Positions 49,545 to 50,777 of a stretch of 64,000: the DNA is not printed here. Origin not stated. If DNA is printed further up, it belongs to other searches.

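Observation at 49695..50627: TruB with a C-terminal acylphosphatase domain replacing the PUA domain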

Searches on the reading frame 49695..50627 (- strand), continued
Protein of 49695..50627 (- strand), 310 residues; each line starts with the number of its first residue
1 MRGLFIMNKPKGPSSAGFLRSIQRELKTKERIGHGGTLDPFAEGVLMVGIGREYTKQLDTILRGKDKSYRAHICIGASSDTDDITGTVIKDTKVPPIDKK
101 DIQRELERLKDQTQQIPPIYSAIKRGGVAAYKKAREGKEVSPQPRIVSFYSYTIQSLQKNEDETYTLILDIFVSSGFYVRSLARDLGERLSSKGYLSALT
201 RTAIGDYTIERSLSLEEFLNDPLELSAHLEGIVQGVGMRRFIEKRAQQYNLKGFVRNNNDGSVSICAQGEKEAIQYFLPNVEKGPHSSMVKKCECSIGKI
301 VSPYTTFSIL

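Call 6: find_homologous_proteins(query=window:49695-50627:-)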
Query window:49695-50627:- (310 aa): 7345 proteins with E <= 0.001 among 8000 candidates; the best 120 are listed.
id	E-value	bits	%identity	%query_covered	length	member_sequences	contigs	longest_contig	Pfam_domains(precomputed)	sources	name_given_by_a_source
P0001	1.2e-201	686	100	100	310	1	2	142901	PF01509.24,PF00708.25,PF16198.11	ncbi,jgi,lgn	-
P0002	1.3e-176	604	86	100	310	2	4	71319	PF01509.24,PF00708.25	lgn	-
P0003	3.2e-124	432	64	100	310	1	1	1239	PF01509.24,PF00708.25,PF16198.11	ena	-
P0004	1.8e-71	259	44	99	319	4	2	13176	PF01509.24,PF00708.25,PF16198.11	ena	-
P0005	4.3e-68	248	42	100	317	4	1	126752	PF01509.24,PF00708.25,PF16198.11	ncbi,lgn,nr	ncbi:MAG: tRNA pseudouridine(55) synthase TruB [Candidatus Pacebacteria bacterium]|nr:tRNA pseudouri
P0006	2.0e-66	242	44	100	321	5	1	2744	PF01509.24,PF00708.25,PF16198.11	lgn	-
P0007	3.5e-65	238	44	99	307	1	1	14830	PF01509.24,PF00708.25,PF16198.11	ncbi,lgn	-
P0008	4.5e-65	238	44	99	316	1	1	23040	PF01509.24,PF00708.25,PF16198.11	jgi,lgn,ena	-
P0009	3.0e-64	235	42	99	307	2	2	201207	PF01509.24,PF00708.25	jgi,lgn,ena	-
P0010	2.7e-60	222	40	99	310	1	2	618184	PF01509.24,PF00708.25,PF16198.11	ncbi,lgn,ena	-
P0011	2.0e-58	216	39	100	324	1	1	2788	PF01509.24,PF00708.25,PF16198.11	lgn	-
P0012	6.4e-58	215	49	70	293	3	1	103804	PF01509.24,PF16198.11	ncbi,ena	-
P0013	1.9e-56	210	41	96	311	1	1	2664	PF01509.24,PF00708.25,PF16198.11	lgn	-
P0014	4.0e-55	205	40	91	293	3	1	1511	PF01509.24,PF00708.25,PF16198.11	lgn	-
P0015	5.9e-54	202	49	70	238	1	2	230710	PF01509.24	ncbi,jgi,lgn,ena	ncbi:MAG: tRNA pseudouridine(55) synthase TruB [Candidatus Paceibacterota bacterium]|jgi:tRNA pseudo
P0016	3.1e-53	199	40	99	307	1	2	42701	PF01509.24,PF00708.25,PF16198.11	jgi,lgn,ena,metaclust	metaclust:\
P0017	8.1e-53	198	46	69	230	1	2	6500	PF01509.24,PF16198.11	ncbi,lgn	-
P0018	1.2e-51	194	37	100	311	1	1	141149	PF01509.24,PF00708.25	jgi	-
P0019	3.1e-49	186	39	100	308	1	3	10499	PF01509.24,PF00708.25,PF16198.11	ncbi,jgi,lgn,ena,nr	ncbi:tRNA pseudouridine(55) synthase TruB [Patescibacteria group bacterium]|nr:tRNA pseudouridine(55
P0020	2.0e-48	183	38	100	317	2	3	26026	PF01509.24,PF00708.25,PF16198.11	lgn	-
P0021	1.6e-47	180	39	100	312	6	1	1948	PF01509.24,PF00708.25,PF16198.11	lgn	-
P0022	1.9e-45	174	46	69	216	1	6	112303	PF01509.24,PF00849.28,PF16198.11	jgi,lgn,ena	-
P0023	1.3e-44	171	43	69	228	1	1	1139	PF01509.24,PF16198.11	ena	-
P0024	3.4e-44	169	36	100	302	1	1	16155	PF01509.24,PF00708.25,PF16198.11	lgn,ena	-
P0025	4.4e-44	169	45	69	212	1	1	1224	PF01509.24,PF00849.28,PF16198.11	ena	-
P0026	1.1e-43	168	45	69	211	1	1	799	PF01509.24,PF16198.11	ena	-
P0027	1.7e-43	167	43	69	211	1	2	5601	PF01509.24,PF16198.11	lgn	-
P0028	4.0e-43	166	41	80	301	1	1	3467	PF01509.24,PF16198.11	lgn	-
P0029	6.5e-43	165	43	70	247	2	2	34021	PF01509.24,PF16198.11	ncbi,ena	-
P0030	1.2e-42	164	43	71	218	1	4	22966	PF01509.24,PF16198.11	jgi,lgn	-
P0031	1.4e-42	164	42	72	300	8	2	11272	PF01509.24,PF09142.18,PF16198.11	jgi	jgi:tRNA pseudouridine55 synthase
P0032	2.2e-42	164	45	69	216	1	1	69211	PF01509.24,PF16198.11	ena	-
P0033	2.3e-42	163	46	71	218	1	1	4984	PF01509.24,PF16198.11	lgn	-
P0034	2.8e-42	163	42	72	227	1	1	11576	PF01509.24,PF16198.11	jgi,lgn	jgi:tRNA pseudouridine55 synthase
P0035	3.2e-42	163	44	71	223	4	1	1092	PF01509.24,PF16198.11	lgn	-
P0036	3.4e-42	163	41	69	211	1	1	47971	PF01509.24,PF00849.28,PF16198.11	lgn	-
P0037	3.6e-42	163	44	72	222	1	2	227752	PF01509.24,PF16198.11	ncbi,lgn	-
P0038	4.6e-42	162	44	68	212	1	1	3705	PF01509.24,PF00849.28,PF16198.11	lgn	-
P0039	9.3e-42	161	44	68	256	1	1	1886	PF01509.24,PF16198.11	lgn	-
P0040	1.2e-41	161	43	71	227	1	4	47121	PF01509.24,PF16198.11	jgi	jgi:tRNA pseudouridine55 synthase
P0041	1.4e-41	161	38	69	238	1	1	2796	PF01509.24,PF16198.11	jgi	-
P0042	2.0e-41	160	41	71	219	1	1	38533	PF01509.24,PF16198.11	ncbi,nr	ncbi:MAG: tRNA pseudouridine(55) synthase TruB [Candidatus Yanofskybacteria bacterium]|nr:tRNA pseud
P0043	2.2e-41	160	44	68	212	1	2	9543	PF01509.24,PF00849.28,PF16198.11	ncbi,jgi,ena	-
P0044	2.4e-41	160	42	73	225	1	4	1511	PF01509.24,PF16198.11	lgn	-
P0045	3.1e-41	160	45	70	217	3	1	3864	PF01509.24,PF16198.11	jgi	-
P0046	3.2e-41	160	44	69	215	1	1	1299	PF01509.24,PF16198.11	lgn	-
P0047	3.7e-41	160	42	71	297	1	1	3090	PF01509.24,PF16198.11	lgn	-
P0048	3.9e-41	159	46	69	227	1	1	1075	PF01509.24,PF00849.28,PF16198.11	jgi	-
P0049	6.1e-41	159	41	72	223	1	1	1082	PF01509.24,PF16198.11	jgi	-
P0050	6.4e-41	159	43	69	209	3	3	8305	PF01509.24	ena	-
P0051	6.9e-41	159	45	69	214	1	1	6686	PF01509.24,PF00849.28,PF16198.11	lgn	-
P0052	7.1e-41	159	44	71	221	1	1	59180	PF01509.24,PF16198.11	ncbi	-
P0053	8.1e-41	158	40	71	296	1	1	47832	PF01509.24,PF16198.11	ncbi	-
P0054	1.7e-40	157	40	89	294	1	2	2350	PF01509.24,PF16198.11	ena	-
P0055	1.7e-40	157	42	71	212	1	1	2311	PF01509.24,PF16198.11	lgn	-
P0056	2.3e-40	157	42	68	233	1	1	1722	PF01509.24,PF16198.11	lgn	-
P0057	2.4e-40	157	41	69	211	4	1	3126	PF01509.24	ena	-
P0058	3.3e-40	156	37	79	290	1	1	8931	PF01509.24,PF16198.11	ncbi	-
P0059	4.0e-40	156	42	72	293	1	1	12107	PF01509.24,PF16198.11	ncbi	-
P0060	4.6e-40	156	42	70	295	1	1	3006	PF01509.24,PF16198.11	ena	-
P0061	4.9e-40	156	44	69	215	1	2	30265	PF01509.24,PF16198.11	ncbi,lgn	-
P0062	5.6e-40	156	40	70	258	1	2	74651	PF01509.24,PF00849.28,PF16198.11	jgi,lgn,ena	-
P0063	7.1e-40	155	39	69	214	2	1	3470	PF01509.24,PF16198.11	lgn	-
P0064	8.9e-40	155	40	70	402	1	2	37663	PF01509.24,PF01300.25,PF16198.11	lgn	-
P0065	9.9e-40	155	39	69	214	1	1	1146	PF01509.24,PF00849.28,PF16198.11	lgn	-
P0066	1.0e-39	155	41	70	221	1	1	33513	PF01509.24,PF00849.28,PF16198.11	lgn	-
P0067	1.0e-39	155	40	73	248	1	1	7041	PF01509.24,PF16198.11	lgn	-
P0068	1.1e-39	155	41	70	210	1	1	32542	PF01509.24,PF00849.28,PF16198.11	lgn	-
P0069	1.2e-39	155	42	70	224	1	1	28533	PF01509.24,PF16198.11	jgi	jgi:tRNA pseudouridine55 synthase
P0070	1.3e-39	154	43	66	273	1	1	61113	PF01509.24,PF16198.11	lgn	-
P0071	1.4e-39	154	44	69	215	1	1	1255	PF01509.24,PF16198.11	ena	-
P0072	1.4e-39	154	39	72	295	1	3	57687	PF01509.24,PF16198.11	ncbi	-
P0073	1.5e-39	154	36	86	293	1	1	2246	PF01509.24,PF09157.18,PF16198.11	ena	-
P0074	1.7e-39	154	43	70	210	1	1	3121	PF01509.24,PF00849.28,PF16198.11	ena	-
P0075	1.9e-39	154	41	68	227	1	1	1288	PF01509.24,PF00849.28,PF16198.11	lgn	-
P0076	2.1e-39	154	42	69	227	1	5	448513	PF01509.24,PF16198.11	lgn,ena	-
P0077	2.2e-39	154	43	70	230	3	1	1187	PF01509.24,PF16198.11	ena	-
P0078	2.5e-39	154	44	70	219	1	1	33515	PF01509.24,PF16198.11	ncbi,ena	-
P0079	2.6e-39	153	43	69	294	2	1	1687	PF01509.24,PF16198.11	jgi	jgi:tRNA pseudouridine55 synthase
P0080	2.6e-39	153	40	80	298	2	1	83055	PF01509.24,PF16198.11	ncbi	-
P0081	2.6e-39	153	41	70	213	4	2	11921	PF01509.24,PF16198.11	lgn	-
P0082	2.6e-39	153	44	68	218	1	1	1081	PF01509.24,PF16198.11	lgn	-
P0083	2.9e-39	153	39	72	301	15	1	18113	PF01509.24,PF16198.11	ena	-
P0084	3.2e-39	153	42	69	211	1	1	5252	PF01509.24,PF00849.28,PF16198.11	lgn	-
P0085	3.2e-39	153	43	70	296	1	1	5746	PF01509.24,PF16198.11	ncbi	-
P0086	3.3e-39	153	42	74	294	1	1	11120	PF01509.24,PF16198.11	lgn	-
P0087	3.7e-39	153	42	70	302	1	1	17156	PF01509.24,PF16198.11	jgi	jgi:tRNA pseudouridine55 synthase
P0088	3.9e-39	153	38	70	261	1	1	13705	PF01509.24,PF16198.11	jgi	jgi:tRNA pseudouridine55 synthase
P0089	4.1e-39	153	41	72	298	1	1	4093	PF01509.24,PF16198.11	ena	-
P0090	4.2e-39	153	42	70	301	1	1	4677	PF01509.24,PF16198.11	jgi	jgi:tRNA pseudouridine55 synthase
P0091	4.4e-39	153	41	70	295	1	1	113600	PF01509.24,PF16198.11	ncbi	-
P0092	5.7e-39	152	42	70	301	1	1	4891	PF01509.24,PF16198.11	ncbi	-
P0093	5.8e-39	152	42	70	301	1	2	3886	PF01509.24,PF16198.11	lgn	-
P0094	5.9e-39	152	36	72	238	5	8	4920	PF01509.24,PF16198.11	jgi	jgi:tRNA pseudouridine55 synthase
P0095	6.1e-39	152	42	69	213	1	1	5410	PF01509.24,PF00849.28,PF16198.11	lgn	-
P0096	6.2e-39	152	42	69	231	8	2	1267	PF01509.24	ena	-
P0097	6.4e-39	152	36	81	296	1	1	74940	PF01509.24,PF16198.11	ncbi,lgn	-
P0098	6.9e-39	152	42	70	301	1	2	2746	PF01509.24,PF16198.11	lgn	-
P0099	6.9e-39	152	42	70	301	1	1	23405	PF01509.24,PF16198.11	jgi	jgi:tRNA pseudouridine55 synthase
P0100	7.6e-39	152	43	70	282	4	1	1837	PF01509.24,PF16198.11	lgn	-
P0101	7.8e-39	152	44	69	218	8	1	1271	PF01509.24,PF16198.11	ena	-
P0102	7.8e-39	152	41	71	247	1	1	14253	PF01509.24,PF16198.11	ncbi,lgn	-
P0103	8.0e-39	152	42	69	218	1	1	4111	PF01509.24,PF16198.11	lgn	-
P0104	8.0e-39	152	42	70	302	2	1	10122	PF01509.24,PF09157.18,PF16198.11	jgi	jgi:tRNA pseudouridine55 synthase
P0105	8.2e-39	152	37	70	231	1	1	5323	PF01509.24,PF16198.11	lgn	-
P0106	8.8e-39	152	41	70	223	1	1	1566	PF01509.24,PF16198.11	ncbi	-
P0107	9.0e-39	152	39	70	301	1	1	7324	PF01509.24,PF16198.11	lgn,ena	-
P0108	9.1e-39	152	42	70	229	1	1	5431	PF01509.24,PF00849.28,PF16198.11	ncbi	-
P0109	9.8e-39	152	34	72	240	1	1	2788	PF01509.24,PF16198.11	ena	-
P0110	1.1e-38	151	42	69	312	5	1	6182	PF01509.24,PF16198.11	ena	-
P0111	1.2e-38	151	42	70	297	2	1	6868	PF01509.24,PF16198.11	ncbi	-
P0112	1.2e-38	151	37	75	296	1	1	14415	PF01509.24,PF16198.11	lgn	-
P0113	1.2e-38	151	42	69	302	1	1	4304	PF01509.24,PF16198.11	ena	-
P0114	1.3e-38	151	43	68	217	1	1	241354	PF01509.24,PF16198.11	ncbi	-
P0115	1.3e-38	151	40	71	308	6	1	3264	PF01509.24,PF16198.11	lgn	-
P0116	1.5e-38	151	41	74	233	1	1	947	PF01509.24,PF16198.11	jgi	-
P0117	1.5e-38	151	43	69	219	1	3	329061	PF01509.24,PF16198.11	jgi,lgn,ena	jgi:tRNA pseudouridine55 synthase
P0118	1.5e-38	151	41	70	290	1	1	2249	PF01509.24,PF09142.18,PF16198.11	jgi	jgi:tRNA pseudouridine55 synthase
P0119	1.6e-38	151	41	74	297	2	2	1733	PF01509.24,PF16198.11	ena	-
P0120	1.7e-38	151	41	72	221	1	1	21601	PF01509.24,PF16198.11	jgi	-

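Call 13: list_cluster_members(proteins=[P0001, P0002, P0005, P0007, P0009, P0010, P0016, P0018, P0019, P0064])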
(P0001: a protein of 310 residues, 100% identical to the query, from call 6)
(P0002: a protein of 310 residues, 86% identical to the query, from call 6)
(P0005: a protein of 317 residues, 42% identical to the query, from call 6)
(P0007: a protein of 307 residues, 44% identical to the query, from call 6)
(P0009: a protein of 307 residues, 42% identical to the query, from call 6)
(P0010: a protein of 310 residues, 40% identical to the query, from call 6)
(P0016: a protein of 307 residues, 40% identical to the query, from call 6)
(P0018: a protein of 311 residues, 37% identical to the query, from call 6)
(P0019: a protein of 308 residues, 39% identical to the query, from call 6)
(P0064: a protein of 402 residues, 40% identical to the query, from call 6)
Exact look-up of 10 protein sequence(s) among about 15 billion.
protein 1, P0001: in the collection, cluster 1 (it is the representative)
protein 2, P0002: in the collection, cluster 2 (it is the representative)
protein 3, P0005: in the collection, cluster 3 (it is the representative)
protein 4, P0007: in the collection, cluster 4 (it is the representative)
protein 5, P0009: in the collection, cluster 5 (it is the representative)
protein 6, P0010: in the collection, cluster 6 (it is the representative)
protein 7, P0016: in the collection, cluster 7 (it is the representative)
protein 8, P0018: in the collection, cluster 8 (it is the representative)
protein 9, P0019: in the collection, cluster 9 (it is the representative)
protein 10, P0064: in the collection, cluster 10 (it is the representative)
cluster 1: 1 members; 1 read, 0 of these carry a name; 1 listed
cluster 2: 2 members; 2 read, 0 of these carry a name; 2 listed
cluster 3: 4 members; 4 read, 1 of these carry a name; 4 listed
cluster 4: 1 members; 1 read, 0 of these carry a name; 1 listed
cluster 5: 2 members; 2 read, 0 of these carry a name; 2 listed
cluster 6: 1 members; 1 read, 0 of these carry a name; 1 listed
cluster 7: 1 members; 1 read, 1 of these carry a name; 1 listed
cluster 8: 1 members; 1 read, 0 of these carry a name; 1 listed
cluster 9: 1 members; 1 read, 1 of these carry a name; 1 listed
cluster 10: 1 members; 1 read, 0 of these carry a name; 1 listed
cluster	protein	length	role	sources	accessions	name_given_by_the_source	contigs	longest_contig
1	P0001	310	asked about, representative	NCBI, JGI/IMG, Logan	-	-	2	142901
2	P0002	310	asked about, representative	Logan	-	-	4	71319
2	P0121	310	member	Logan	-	-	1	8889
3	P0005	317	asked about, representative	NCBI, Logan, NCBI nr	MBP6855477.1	MAG: tRNA pseudouridine(55) synthase TruB [Candidatus Pacebacteria bacterium] | tRNA pseudouridine(55) synthase TruB [Candidatus Paceibacterota bacterium]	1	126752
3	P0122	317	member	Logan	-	-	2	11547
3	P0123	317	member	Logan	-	-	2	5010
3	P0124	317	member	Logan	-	-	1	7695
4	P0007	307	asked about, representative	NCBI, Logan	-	-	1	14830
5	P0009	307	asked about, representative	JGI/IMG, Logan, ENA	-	-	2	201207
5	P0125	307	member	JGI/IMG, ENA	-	-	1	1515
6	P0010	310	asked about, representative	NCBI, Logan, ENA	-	-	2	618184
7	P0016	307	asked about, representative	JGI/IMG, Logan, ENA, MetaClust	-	\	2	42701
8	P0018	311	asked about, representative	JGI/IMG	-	-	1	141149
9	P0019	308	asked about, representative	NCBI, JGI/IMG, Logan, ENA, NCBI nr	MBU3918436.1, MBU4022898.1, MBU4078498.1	tRNA pseudouridine(55) synthase TruB [Patescibacteria group bacterium]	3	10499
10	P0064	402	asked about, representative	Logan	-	-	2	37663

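Call 18: find_encoding_contigs(protein=P0015, flank=6000, max_places=3)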
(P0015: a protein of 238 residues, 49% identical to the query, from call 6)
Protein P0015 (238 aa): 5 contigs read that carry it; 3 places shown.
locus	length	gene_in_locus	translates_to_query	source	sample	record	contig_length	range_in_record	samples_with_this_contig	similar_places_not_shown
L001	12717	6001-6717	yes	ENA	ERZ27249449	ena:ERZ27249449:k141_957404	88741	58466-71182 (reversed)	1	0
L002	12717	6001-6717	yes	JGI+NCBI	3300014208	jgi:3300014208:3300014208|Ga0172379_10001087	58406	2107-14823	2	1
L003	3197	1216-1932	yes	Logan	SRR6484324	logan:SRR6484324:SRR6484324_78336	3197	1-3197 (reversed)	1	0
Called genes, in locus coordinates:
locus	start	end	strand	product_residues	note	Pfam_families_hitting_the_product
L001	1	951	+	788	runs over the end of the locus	PF26449:DUF8128, PF01935:DUF87 (weak), PF02534:T4SS-DNA_transf, PF10412:TrwB_AAD_bind (faint)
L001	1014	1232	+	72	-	-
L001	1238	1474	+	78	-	-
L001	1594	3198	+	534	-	PF00535:Glycos_transf_2 (faint)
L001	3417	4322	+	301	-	PF03462:PCRF, PF00472:RF-1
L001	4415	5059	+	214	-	PF00005:ABC_tran, PF13304:AAA_21 (faint)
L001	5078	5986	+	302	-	PF18075:FtsX_ECD, PF02687:FtsX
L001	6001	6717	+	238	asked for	PF01509:TruB_N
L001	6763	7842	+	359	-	PF16656:Pur_ac_phosph_N (weak)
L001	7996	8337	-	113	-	PF01541:GIY-YIG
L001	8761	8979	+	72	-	-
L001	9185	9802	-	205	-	-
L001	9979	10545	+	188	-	PF09335:VTT_dom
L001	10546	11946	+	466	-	-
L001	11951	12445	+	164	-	PF00293:NUDIX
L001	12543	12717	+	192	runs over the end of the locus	PF00081:Sod_Fe_N (weak), PF02777:Sod_Fe_C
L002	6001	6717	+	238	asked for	PF01509:TruB_N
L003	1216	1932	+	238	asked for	PF01509:TruB_N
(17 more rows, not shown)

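Call 19: find_encoding_contigs(protein=P0010, flank=6000, max_places=3)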
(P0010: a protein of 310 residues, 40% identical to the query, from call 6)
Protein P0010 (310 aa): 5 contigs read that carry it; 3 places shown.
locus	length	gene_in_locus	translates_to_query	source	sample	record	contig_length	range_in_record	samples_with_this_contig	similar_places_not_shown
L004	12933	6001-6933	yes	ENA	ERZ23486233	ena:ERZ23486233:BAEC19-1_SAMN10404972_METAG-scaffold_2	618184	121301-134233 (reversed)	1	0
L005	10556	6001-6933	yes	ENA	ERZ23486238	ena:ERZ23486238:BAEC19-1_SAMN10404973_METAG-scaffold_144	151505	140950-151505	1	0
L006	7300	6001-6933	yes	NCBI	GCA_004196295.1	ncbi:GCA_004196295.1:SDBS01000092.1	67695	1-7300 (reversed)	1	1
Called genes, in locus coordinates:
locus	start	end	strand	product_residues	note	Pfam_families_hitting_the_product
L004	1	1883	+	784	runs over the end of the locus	PF26449:DUF8128, PF02534:T4SS-DNA_transf, PF01935:DUF87 (weak), PF10412:TrwB_AAD_bind (faint)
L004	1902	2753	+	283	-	PF07963:N_methyl (weak)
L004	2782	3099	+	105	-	PF13385:Laminin_G_3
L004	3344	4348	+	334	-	PF03462:PCRF, PF00472:RF-1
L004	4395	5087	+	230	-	PF00005:ABC_tran, PF13304:AAA_21 (faint)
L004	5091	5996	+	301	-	PF18075:FtsX_ECD, PF02687:FtsX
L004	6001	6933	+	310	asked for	PF01509:TruB_N, PF16198:TruB_C_2 (weak), PF00708:Acylphosphatase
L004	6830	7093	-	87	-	-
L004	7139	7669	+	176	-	-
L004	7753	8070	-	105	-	-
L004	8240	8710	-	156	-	-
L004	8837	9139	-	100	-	-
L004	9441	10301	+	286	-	PF12686:DUF3800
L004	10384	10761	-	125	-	-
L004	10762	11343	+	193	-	PF01936:NYN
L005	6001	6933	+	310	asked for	PF01509:TruB_N, PF16198:TruB_C_2 (weak), PF00708:Acylphosphatase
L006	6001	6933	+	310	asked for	PF01509:TruB_N, PF16198:TruB_C_2 (weak), PF00708:Acylphosphatase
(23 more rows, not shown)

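Call 24: predict_structure(alignment_id=A1)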
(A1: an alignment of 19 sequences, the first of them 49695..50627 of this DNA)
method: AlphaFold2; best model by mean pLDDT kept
length: 310 residues; sequences in the alignment: 19
mean_pLDDT: 93.2   pTM: 0.87
mean pLDDT of the five models: 93.2, 92.6, 92.0, 90.0, 89.4
residues with pLDDT >= 90: 256; 70-90: 53; 50-70: 1; < 50: 0
segments of 3 or more residues with pLDDT < 50: none
pLDDT, mean of each block of 10 residues (from residue 1): 94 93 92 88 95 91 93 96 92 89 97 92 78 85 92 97 96 95 96 96 96 95 96 93 97 97 97 92 90 94 95
secondary structure, 60 per line:
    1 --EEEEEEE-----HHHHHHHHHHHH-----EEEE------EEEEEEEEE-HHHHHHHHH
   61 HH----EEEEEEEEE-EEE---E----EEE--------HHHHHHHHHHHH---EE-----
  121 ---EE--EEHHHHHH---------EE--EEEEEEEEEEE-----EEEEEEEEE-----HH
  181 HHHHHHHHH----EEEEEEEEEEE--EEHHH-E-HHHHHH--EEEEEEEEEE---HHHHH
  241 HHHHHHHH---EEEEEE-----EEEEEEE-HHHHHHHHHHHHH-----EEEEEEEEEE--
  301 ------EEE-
elements in order: E3-9 H15-26 E32-35 E42-50 H52-62 E67-75 E77-79 E88-90 H99-110 H130-135 E149-159 E165-173 H179-189 E194-204 H215-220 E223-232 H236-248 E252-257 E263-269 H271-283 E289-298 E307-309
